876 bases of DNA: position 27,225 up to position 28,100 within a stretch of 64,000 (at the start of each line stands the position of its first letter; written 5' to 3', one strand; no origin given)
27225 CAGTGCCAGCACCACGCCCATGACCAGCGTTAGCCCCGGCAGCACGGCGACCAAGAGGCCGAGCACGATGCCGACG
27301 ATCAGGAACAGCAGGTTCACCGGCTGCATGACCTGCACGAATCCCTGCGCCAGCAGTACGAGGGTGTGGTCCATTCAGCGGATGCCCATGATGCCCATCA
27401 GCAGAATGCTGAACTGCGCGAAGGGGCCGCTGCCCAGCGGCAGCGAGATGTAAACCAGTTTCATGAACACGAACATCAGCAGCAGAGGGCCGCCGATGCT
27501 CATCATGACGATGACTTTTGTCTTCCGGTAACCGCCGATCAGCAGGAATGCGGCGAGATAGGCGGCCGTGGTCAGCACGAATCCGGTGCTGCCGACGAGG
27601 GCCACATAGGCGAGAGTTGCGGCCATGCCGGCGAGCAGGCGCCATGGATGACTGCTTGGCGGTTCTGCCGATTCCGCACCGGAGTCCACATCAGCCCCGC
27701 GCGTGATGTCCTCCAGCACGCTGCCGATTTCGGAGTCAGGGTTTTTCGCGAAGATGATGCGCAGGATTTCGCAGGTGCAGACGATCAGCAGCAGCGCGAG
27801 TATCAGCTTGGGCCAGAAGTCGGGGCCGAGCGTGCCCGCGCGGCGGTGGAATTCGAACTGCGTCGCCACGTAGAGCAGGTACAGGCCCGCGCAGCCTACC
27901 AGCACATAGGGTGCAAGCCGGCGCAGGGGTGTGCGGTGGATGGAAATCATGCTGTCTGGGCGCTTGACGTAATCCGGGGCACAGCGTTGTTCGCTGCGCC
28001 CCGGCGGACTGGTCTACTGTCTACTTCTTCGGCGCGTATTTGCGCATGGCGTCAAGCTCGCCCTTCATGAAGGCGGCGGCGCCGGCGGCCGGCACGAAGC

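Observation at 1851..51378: Family of near-identical AT-rich boxes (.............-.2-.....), in both intergenic and coding DNA of a high-GC genome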

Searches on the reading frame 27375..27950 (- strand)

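Call 48: search_protein_families(library=pfam, proteins=[window:27375-27950:-])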
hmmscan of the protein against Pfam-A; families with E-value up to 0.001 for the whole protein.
window:27375-27950:- (191 aa): 1 family
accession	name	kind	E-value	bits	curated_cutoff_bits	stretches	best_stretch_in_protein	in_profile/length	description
PF07331.16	TctB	-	2.1e-17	64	29.1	1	16-171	6-137/137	Tripartite tricarboxylate transporter TctB family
